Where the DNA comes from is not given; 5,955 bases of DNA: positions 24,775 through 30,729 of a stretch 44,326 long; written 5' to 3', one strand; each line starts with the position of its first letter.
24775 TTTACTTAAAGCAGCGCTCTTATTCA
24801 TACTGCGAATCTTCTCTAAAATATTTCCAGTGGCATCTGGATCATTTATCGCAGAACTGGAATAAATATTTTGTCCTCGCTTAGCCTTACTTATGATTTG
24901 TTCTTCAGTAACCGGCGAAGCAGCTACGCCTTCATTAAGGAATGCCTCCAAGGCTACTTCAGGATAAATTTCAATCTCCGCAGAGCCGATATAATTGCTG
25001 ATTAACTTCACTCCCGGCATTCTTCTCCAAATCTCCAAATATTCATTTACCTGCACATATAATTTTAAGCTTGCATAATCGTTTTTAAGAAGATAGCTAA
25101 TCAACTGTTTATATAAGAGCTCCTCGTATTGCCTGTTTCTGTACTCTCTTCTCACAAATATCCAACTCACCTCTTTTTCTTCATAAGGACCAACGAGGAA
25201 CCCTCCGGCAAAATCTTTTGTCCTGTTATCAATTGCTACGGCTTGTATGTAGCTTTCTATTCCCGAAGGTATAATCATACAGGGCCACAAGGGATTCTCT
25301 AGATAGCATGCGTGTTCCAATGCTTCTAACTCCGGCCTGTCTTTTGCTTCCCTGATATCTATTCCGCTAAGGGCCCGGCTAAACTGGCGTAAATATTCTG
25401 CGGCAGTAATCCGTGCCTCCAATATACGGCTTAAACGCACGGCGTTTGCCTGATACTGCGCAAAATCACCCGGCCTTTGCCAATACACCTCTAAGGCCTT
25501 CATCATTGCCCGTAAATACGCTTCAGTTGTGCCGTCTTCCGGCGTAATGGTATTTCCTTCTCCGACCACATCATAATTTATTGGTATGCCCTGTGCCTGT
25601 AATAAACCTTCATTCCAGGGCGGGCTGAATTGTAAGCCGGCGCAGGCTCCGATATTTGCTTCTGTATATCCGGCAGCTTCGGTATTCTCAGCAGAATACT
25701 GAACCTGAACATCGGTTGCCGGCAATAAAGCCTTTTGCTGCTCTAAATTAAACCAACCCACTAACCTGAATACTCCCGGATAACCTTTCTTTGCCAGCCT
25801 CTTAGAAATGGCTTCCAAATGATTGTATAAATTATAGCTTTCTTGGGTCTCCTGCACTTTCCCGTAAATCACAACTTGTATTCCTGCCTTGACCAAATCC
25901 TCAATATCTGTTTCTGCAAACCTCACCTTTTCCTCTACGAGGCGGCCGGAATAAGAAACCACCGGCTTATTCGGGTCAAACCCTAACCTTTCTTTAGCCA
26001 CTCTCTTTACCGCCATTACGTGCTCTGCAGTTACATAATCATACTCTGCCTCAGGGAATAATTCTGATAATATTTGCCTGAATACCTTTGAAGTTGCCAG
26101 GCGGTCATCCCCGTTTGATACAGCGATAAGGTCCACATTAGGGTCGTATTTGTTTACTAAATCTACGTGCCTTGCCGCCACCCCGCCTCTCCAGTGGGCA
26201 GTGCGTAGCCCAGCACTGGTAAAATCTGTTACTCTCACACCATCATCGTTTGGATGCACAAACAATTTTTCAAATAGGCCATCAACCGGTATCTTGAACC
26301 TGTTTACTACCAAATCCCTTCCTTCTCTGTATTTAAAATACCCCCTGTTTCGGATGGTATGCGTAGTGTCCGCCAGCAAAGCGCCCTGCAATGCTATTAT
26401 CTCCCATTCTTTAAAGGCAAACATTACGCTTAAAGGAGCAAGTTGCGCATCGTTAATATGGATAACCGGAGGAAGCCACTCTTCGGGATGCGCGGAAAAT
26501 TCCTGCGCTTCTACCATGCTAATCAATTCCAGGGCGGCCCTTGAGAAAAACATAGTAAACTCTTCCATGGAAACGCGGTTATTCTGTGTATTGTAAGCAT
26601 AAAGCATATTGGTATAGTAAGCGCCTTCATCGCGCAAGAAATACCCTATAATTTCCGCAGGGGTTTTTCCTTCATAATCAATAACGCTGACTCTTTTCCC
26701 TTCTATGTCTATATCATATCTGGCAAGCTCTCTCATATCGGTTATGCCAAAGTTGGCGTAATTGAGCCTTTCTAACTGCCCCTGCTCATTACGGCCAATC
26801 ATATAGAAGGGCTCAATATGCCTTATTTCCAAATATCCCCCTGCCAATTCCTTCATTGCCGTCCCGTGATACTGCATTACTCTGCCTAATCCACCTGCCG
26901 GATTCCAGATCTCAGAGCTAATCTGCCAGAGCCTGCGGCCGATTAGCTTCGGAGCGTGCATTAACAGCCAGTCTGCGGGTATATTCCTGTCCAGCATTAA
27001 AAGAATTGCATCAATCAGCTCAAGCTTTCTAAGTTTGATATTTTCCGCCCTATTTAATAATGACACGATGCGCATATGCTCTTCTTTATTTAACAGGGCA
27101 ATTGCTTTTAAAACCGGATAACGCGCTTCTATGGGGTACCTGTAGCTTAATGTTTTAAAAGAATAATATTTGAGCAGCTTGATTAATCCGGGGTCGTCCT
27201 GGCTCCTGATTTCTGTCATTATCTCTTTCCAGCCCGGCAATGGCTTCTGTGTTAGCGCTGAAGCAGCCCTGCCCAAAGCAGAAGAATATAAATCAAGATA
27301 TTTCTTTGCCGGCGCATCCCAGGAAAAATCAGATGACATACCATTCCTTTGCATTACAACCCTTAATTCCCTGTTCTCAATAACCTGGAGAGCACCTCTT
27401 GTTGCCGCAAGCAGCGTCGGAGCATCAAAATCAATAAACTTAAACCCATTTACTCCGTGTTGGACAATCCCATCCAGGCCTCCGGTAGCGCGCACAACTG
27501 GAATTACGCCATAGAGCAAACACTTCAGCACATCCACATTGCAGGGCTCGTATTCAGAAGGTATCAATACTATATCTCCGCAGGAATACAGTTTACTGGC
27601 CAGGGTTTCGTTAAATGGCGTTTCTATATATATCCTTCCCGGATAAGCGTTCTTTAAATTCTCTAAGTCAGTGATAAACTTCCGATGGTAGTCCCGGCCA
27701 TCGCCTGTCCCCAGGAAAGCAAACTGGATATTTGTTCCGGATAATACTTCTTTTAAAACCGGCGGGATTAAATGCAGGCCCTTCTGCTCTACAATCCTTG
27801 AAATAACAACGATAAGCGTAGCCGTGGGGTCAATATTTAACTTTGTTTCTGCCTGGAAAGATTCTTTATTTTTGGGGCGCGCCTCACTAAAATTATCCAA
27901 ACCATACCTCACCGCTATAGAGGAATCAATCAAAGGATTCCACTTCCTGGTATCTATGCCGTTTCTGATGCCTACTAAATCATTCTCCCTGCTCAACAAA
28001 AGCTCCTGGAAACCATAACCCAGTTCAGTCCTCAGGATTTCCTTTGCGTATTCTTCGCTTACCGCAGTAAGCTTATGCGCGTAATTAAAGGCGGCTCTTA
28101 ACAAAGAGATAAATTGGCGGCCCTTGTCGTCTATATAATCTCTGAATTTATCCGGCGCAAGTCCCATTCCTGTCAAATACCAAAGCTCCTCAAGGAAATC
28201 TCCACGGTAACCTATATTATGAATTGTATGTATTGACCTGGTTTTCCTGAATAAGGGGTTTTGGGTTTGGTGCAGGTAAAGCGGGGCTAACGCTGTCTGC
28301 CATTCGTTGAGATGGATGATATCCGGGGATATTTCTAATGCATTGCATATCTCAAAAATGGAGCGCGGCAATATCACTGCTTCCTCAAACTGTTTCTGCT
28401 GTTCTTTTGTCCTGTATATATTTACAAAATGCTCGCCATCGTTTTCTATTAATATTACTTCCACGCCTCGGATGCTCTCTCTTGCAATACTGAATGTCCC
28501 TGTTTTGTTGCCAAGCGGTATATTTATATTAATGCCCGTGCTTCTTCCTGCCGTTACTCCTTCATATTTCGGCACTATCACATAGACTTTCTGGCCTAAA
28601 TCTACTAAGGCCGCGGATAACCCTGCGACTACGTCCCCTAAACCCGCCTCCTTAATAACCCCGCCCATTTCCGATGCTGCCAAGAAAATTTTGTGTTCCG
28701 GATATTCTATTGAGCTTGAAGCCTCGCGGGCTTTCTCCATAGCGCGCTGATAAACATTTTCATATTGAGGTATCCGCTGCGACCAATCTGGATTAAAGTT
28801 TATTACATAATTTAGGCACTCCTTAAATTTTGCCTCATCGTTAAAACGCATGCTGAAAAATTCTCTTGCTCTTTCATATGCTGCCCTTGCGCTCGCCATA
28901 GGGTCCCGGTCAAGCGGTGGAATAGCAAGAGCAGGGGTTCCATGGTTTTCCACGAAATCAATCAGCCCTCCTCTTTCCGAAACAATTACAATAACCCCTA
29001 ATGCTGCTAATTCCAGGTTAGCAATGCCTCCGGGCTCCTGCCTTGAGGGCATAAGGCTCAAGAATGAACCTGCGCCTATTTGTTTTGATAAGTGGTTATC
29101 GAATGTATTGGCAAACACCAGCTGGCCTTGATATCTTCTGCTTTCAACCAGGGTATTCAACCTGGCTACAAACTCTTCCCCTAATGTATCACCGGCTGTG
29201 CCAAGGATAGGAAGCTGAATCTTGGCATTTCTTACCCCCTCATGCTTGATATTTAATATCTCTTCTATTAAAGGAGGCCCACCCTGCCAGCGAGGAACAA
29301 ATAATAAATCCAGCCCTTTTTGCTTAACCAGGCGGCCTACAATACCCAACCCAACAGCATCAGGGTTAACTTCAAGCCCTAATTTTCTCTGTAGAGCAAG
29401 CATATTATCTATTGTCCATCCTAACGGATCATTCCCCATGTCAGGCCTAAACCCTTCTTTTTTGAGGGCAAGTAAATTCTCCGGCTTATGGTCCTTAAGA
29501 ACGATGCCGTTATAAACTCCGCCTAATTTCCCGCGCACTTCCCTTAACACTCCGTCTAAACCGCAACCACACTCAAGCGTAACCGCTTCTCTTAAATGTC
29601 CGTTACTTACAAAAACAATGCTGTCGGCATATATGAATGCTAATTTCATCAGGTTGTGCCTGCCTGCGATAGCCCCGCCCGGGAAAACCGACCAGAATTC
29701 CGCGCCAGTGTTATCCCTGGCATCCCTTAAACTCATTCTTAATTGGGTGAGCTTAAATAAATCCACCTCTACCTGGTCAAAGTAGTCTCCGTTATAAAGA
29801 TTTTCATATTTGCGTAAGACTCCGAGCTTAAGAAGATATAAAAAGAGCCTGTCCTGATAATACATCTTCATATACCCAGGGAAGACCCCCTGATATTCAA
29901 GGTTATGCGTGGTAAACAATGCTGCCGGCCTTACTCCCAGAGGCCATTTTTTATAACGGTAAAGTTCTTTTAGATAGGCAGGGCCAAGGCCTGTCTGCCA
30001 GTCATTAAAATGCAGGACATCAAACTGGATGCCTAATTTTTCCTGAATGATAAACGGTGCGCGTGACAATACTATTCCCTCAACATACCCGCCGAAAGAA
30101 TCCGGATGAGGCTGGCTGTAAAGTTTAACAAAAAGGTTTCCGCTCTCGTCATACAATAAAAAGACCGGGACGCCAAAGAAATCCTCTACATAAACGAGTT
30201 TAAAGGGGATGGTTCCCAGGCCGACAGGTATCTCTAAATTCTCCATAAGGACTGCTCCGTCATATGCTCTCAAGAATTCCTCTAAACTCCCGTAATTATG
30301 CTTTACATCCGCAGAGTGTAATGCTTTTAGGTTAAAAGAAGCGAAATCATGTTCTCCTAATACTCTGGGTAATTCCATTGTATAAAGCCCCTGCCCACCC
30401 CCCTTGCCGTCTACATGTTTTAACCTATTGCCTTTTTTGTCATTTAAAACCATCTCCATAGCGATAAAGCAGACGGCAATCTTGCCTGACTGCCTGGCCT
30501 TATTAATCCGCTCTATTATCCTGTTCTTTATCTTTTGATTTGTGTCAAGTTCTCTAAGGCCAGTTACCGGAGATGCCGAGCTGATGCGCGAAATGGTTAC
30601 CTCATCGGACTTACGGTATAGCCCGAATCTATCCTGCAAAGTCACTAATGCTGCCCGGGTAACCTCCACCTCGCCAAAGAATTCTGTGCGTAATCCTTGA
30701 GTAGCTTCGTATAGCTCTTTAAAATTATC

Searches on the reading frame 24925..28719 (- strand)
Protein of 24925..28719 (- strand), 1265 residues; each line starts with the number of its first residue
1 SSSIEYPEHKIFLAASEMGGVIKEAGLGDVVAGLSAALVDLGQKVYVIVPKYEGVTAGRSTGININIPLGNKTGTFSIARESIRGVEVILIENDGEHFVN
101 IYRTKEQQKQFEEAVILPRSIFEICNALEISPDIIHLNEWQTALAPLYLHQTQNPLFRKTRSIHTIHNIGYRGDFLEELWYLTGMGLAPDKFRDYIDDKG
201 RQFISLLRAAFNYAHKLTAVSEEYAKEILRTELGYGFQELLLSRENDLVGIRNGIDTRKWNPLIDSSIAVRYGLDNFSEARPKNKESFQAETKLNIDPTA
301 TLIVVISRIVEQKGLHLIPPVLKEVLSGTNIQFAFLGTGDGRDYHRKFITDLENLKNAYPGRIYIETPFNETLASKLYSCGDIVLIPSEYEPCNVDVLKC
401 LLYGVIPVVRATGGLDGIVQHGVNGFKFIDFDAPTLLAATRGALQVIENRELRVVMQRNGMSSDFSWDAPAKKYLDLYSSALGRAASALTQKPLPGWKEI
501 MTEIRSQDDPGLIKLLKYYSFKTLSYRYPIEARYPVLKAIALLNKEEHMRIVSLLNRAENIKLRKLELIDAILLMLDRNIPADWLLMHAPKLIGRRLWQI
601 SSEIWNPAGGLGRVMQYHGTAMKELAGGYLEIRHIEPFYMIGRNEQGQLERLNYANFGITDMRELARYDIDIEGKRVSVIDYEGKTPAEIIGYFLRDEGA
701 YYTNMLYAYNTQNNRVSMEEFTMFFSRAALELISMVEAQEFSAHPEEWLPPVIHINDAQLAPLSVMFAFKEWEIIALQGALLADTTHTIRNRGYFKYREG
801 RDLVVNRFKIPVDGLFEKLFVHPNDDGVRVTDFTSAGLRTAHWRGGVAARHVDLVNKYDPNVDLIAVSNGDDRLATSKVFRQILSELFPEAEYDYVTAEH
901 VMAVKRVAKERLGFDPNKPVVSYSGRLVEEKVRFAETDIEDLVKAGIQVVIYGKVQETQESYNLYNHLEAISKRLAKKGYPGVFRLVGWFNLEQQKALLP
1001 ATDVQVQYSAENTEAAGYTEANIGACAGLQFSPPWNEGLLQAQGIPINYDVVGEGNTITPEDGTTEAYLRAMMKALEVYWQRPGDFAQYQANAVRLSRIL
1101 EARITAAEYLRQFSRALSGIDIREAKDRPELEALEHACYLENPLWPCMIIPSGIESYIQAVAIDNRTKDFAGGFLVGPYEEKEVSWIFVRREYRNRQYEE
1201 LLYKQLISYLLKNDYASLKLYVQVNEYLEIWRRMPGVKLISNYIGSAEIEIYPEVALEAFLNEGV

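Call 17: search_protein_families(library=pfam, proteins=[window:24925-28719:-], max_evalue=0.001)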
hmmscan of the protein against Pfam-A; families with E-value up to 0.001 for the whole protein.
window:24925-28719:- (1265 aa): 5 families
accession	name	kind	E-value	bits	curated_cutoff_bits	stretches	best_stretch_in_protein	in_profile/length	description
PF08323.17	Glyco_transf_5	-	5.1e-57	193.8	22.7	2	10-241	1-237/239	Starch synthase catalytic domain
PF00534.26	Glycos_transf_1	-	1.9e-12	47.5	26.4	1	292-460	7-169/172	Glycosyl transferases group 1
PF13692.12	Glyco_trans_1_4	-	7.9e-11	42.8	27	1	302-439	3-135/142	Glycosyl transferases group 1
PF13439.12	Glyco_transf_4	-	3.4e-07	30.9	28.5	1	26-230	3-150/170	Glycosyltransferase Family 4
PF13579.12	Glyco_trans_4_4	-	1.2e-05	26.1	29.7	1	26-230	2-144/158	Glycosyl transferase 4-like domain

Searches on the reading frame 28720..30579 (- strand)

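Call 17: search_protein_families(library=pfam, proteins=[window:28720-30579:-], max_evalue=0.001)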
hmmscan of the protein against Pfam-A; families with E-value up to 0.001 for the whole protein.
window:28720-30579:- (620 aa): 4 families
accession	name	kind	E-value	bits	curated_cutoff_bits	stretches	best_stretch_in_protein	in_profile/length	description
PF08323.17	Glyco_transf_5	-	4.9e-24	85.8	22.7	1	66-347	21-239/239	Starch synthase catalytic domain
PF00534.26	Glycos_transf_1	-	2.8e-09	37.2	26.4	1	414-557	21-144/172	Glycosyl transferases group 1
PF13692.12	Glyco_trans_1_4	-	1.2e-06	29.3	27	1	436-564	19-135/142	Glycosyl transferases group 1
PF20706.3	GT4-conflict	-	0.00021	20.9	26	1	449-550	228-327/385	Family 4 Glycosyltransferase in conflict systems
